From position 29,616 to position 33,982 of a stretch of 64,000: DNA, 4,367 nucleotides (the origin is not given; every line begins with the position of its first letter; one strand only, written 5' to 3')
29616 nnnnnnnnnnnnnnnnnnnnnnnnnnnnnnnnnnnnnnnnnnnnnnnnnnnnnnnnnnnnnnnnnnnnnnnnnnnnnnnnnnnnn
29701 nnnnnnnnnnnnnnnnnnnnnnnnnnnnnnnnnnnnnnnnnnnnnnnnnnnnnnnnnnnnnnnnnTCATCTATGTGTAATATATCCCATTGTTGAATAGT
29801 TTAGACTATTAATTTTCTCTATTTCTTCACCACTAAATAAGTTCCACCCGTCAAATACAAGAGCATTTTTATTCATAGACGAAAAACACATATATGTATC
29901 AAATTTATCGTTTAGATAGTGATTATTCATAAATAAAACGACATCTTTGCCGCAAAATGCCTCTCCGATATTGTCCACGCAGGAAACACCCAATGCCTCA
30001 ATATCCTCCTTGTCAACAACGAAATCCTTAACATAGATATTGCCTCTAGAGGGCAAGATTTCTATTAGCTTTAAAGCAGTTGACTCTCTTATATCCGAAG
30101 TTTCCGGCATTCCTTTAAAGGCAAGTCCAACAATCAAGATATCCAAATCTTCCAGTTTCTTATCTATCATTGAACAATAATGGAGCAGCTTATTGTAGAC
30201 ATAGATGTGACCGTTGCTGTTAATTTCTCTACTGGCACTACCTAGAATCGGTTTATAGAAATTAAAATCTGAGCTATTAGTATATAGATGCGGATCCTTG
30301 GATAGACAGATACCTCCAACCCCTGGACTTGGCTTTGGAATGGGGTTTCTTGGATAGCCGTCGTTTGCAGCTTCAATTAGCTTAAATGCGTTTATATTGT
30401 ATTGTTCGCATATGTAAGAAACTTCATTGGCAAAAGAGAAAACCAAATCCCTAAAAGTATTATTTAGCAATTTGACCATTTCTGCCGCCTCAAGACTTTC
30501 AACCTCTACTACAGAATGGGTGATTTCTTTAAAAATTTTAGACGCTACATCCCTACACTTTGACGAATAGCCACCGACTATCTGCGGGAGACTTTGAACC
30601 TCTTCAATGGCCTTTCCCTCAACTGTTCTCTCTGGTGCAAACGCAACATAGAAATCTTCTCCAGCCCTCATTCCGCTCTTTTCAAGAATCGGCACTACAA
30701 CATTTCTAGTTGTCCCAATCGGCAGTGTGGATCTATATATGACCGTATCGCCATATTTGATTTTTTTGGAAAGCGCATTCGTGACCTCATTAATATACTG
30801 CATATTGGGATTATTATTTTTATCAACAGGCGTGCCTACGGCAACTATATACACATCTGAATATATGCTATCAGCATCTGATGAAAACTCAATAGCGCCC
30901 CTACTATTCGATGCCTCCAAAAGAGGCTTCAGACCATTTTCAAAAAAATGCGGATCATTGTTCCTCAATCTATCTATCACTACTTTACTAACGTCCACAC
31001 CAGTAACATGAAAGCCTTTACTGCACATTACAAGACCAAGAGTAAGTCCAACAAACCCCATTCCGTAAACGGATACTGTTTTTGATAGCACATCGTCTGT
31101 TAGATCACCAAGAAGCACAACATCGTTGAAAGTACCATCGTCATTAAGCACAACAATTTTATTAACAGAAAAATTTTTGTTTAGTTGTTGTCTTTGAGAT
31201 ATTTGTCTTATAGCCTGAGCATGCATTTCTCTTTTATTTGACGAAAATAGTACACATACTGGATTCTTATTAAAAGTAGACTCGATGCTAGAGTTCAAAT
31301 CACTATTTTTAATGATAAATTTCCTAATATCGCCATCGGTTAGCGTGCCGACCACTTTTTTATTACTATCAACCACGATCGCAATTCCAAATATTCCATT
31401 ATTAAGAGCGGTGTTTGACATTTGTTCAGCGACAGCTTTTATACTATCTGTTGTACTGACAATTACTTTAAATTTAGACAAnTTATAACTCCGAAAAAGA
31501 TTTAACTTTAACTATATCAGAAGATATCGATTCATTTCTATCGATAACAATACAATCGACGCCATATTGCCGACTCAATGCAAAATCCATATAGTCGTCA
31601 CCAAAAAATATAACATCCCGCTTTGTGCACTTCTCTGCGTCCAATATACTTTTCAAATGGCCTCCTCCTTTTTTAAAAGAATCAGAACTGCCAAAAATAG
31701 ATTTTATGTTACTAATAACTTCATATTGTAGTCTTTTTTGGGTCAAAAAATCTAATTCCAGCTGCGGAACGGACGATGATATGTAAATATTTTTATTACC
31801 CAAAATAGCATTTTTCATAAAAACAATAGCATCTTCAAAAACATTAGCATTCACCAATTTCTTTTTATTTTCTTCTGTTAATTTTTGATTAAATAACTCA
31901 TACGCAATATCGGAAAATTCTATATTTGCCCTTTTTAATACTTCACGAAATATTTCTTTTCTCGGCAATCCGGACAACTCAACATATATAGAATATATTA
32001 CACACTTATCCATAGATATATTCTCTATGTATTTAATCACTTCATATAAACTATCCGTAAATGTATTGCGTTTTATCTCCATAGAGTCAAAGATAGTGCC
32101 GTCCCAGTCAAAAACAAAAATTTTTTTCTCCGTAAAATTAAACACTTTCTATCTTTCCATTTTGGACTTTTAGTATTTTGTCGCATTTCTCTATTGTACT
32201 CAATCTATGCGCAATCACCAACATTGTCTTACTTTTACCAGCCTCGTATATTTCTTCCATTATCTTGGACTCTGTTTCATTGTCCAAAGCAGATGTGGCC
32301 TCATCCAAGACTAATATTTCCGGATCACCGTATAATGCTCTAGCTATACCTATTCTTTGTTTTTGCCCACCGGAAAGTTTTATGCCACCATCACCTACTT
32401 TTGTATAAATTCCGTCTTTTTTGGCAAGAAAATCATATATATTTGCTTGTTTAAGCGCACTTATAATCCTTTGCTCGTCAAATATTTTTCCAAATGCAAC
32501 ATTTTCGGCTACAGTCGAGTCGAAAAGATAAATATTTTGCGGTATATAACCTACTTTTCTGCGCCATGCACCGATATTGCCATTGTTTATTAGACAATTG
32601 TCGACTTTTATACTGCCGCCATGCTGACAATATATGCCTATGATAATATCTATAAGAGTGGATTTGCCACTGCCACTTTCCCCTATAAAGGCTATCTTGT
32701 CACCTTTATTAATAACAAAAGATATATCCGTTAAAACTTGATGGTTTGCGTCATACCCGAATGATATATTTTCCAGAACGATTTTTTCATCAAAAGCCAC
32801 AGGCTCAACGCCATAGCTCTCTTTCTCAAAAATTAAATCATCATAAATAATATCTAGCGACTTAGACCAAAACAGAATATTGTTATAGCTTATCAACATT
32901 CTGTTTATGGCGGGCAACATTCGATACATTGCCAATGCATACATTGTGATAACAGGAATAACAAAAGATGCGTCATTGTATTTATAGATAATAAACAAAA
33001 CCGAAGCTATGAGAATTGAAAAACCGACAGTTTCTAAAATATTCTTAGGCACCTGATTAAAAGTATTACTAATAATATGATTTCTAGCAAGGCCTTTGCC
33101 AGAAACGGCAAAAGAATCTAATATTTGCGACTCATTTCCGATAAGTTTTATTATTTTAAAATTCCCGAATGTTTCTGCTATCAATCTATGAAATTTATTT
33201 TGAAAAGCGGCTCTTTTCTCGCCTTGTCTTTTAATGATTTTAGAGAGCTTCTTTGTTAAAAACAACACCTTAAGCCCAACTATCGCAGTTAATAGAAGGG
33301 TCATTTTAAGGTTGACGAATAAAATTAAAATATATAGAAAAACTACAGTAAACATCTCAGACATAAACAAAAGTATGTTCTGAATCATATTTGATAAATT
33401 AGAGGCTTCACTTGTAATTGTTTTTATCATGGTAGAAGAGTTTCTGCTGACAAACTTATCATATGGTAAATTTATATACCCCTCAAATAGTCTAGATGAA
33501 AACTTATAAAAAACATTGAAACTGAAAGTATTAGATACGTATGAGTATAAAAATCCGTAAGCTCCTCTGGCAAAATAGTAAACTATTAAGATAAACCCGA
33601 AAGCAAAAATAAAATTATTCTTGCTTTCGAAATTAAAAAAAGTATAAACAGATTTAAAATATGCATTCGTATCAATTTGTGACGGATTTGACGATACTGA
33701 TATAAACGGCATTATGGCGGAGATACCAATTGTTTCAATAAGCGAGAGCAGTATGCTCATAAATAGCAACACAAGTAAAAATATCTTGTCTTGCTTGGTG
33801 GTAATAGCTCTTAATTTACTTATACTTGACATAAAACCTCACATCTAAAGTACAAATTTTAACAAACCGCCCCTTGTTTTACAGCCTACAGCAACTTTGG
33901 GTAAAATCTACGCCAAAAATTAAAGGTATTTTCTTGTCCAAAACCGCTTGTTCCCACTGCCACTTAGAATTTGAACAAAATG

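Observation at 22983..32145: Self-contained non-canonical ulosonic-acid pathway, possibly making a dicarboxylic (ulosaric) sugar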

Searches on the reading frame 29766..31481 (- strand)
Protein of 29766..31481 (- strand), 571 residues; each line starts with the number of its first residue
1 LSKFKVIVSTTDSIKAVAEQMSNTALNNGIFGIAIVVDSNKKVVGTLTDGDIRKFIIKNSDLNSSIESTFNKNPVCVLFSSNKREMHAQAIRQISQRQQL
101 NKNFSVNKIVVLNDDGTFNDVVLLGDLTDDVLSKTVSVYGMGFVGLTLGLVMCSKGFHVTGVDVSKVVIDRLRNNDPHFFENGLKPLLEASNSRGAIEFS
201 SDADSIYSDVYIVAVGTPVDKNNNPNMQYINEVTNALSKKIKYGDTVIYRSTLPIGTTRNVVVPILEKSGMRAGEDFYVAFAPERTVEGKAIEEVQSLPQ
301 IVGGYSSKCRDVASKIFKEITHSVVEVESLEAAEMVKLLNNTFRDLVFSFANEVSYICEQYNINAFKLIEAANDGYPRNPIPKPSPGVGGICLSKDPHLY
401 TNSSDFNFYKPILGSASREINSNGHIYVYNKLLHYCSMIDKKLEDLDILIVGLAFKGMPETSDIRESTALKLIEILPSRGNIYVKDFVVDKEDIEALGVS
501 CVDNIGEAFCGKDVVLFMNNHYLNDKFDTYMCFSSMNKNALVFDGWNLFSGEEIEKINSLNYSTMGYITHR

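Call 3: search_protein_families(library=pfam, proteins=[window:29766-31481:-], max_evalue=0.01)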
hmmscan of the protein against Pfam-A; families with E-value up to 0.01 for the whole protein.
window:29766-31481:- (571 aa): 4 families
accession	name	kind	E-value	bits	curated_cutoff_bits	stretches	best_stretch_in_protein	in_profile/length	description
PF03721.20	UDPG_MGDP_dh_N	-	6.9e-44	150.1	27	1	135-312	2-183/187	UDP-glucose/GDP-mannose dehydrogenase family, NAD binding domain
PF00984.24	UDPG_MGDP_dh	-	8.1e-18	64.8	25.4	1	331-422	1-93/94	UDP-glucose/GDP-mannose dehydrogenase family, central domain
PF03720.21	UDPG_MGDP_dh_C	-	1.9e-12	47.9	30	1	449-549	1-101/103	UDP-glucose/GDP-mannose dehydrogenase family, UDP binding domain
PF00571.33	CBS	-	3.3e-07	31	24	1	2-57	6-56/57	CBS domain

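Call 4: search_protein_families(library=ncbifam, proteins=[window:29766-31481:-], max_evalue=0.01)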
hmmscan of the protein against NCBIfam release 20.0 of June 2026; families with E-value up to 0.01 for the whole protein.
window:29766-31481:- (571 aa): 11 families
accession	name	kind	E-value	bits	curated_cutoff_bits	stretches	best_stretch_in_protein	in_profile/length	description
TIGR03026.1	NDP-sugDHase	subfamily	2e-102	343.1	189.8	1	135-547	2-413/413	nucleotide sugar dehydrogenase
NF040825.1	UDPMaNacDH_Arch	equivalog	4e-65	220.3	750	1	136-479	3-340/418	UDP-N-acetyl-D-mannosamine dehydrogenase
NF008286.0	PRK11064.1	equivalog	1.7e-60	204.8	459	1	134-521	4-396/420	UDP-N-acetyl-D-mannosamine dehydrogenase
NF047673.2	TeichurnBiosyTuaD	equivalog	8.2e-48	163.6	700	1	134-566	2-430/439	UDP-glucose 6-dehydrogenase TuaD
NF041297.1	UDPGDh_AglM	equivalog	1.3e-42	146.2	670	1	135-545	2-413/429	UDP-glucose 6-dehydrogenase AglM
NF011729.0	PRK15182.1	equivalog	1.6e-39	135.9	592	1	136-494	9-362/425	Vi polysaccharide biosynthesis UDP-N-acetylglucosamine C-6 dehydrogenase TviB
NF011631.0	PRK15057.1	equivalog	1.8e-13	50.4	757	1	136-398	3-259/388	UDP-glucose 6-dehydrogenase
TIGR00393.1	kpsF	subfamily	1.7e-07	31.1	203.7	1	23-91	179-245/268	KpsF/GutQ family sugar-phosphate isomerase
NF008581.0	PRK11543.1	equivalog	1.3e-06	27.6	481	1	25-90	224-287/321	arabinose-5-phosphate isomerase GutQ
NF053603.1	HhpR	exception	0.00045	19.5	520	1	7-77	73-139/282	CBS domain-containing high hydrostatic pressure regulator HhpR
TIGR03911.1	pyrrolys_PylD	equivalog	0.0092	15.1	150.05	0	127-175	139-187/266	3-methylornithyl-N6-L-lysine dehydrogenase PylD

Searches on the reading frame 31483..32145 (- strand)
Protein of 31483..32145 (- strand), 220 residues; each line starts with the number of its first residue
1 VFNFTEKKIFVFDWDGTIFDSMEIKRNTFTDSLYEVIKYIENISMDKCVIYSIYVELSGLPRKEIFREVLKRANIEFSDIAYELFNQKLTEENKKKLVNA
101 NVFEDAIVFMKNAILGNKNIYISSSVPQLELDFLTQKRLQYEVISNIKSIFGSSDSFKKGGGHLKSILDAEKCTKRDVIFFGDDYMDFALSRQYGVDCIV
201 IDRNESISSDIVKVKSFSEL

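Call 3: search_protein_families(library=pfam, proteins=[window:31483-32145:-], max_evalue=0.01)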
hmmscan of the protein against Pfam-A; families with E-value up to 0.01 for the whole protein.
window:31483-32145:- (220 aa): 2 families
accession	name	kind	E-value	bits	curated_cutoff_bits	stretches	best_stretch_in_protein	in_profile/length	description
PF13419.12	HAD_2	-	1.4e-08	35.5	23.8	1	11-200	2-177/178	Haloacid dehalogenase-like hydrolase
PF00702.32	Hydrolase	-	0.00054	20.8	26.4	1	8-187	2-183/191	haloacid dehalogenase-like hydrolase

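Call 4: search_protein_families(library=ncbifam, proteins=[window:31483-32145:-], max_evalue=0.01)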
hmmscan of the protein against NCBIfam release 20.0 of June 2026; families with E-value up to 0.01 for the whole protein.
window:31483-32145:- (220 aa): 3 families
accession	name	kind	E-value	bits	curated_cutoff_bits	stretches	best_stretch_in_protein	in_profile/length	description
TIGR02009.1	PGMB-YQAB-SF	subfamily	0.00016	22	153.35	1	10-112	4-100/186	beta-phosphoglucomutase family hydrolase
TIGR01662.1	HAD-SF-IIIA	subfamily_domain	0.00065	19.8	44.6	0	132-201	69-138/141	HAD-IIIA family hydrolase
TIGR01549.1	HAD-SF-IA-v1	subfamily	0.00066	20.1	23.3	0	10-35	2-26/149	HAD-IA family hydrolase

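Call 85: search_solved_structures(query=window:31483-32145:-, max_evalue=0.001)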
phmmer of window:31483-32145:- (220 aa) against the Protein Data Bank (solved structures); distinct sequences matched with E-value up to 0.001: 0.

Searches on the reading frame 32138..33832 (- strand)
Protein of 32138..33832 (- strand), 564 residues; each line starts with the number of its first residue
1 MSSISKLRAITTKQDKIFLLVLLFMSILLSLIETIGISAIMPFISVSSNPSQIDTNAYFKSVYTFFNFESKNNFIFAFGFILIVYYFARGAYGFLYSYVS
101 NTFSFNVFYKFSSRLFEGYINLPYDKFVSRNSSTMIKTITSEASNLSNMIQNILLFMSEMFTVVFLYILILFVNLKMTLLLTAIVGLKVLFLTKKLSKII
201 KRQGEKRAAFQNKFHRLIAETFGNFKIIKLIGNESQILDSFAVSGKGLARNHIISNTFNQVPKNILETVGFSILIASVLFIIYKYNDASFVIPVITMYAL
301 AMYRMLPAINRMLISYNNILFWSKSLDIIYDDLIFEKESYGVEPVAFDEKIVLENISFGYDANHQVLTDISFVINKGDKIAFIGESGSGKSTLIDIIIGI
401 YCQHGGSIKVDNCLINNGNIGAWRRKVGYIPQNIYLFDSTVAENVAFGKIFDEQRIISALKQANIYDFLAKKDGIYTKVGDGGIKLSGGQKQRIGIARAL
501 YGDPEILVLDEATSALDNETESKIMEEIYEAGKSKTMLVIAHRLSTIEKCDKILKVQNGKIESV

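Call 3: search_protein_families(library=pfam, proteins=[window:32138-33832:-], max_evalue=0.01)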
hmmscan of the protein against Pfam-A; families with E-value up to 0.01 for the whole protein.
window:32138-33832:- (564 aa): 6 families
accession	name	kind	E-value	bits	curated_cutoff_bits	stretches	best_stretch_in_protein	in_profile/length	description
PF00005.33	ABC_tran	-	8e-31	107.9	25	1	367-514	1-137/137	ABC transporter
PF00664.28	ABC_membrane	-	7.2e-12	46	28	1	17-270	2-235/274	ABC transporter transmembrane region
PF02463.25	SMC_N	-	5.5e-09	36.2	40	1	445-558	121-213/220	RecF/RecN/SMC N terminal domain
PF13555.12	AAA_29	-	3.9e-05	23.7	27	1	372-398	17-43/61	P-loop containing region of AAA domain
PF03193.22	RsgA_GTPase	-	0.0049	17.1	30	1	363-400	93-129/174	RsgA GTPase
PF13304.12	AAA_21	-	0.0054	17.3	27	0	381-397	3-19/304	AAA domain, putative AbiEii toxin, Type IV TA system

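Call 4: search_protein_families(library=ncbifam, proteins=[window:32138-33832:-], max_evalue=0.01)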
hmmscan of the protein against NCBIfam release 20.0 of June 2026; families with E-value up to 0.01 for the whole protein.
window:32138-33832:- (564 aa): 187 families (the best 25 are shown)
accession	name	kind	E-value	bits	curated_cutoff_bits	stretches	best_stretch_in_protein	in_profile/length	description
NF050066.1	LPSTprtrPglK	equivalog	7.8e-169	562.7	1000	1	5-559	3-558/558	BC-type lipopolysaccharide transporter PglK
TIGR02203.1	MsbA_lipidA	equivalog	1.2e-87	294.7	602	1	66-561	45-546/572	lipid A export permease/ATP-binding protein MsbA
NF045513.1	HepA_fam_ABC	equivalog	1.4e-85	287.9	725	1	16-561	34-586/610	heterocyst formation ABC transporter subunit HepA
NF008381.0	PRK11176.1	equivalog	9e-68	229.1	867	1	70-561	59-556/582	lipid A ABC transporter ATP-binding protein/permease MsbA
TIGR03375.1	type_I_sec_LssB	subfamily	3.6e-67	227.2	693.1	1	97-561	210-679/696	type I secretion system permease/ATPase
TIGR03796.1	NHLM_micro_ABC1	equivalog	7.4e-66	222.8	853.3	1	80-561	198-689/710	NHLP family bacteriocin export ABC transporter peptidase/permease/ATPase subunit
NF010178.0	PRK13657.1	equivalog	1.7e-63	215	733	1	114-561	94-547/588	glucan ABC transporter ATP-binding protein/ permease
TIGR03797.1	NHLM_micro_ABC2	equivalog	1.8e-62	211.8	709.4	1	109-562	209-663/686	NHLP bacteriocin export ABC transporter permease/ATPase subunit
NF008364.0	PRK11160.1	equivalog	2.1e-60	205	630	1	97-562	81-553/575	heme ABC transporter ATP-binding protein/permease CydC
TIGR01846.1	type_I_sec_HlyB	subfamily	9.3e-60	202.7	725.55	1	82-561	185-669/694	type I secretion system permease/ATPase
TIGR02857.1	CydD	equivalog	9.7e-60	203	435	1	344-555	313-528/529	thiol reductant ABC exporter subunit CydD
TIGR02204.1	MsbA_rel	hypoth_equivalog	1.4e-59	202.3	780.4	1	344-561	331-552/576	ABC transporter, permease/ATP-binding protein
TIGR01842.1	type_I_sec_PrtD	subfamily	2.4e-59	201.3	510.15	1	79-562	49-532/544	type I secretion system permease/ATPase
NF052233.1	CphA_assoc_ABC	equivalog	1.6e-57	195.4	880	1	92-562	246-721/766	cyanophycin metabolism-associated ABC transporter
TIGR00958.1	3a01208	subfamily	1.2e-56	192.4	874.6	1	344-562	472-692/711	antigen peptide transporter 2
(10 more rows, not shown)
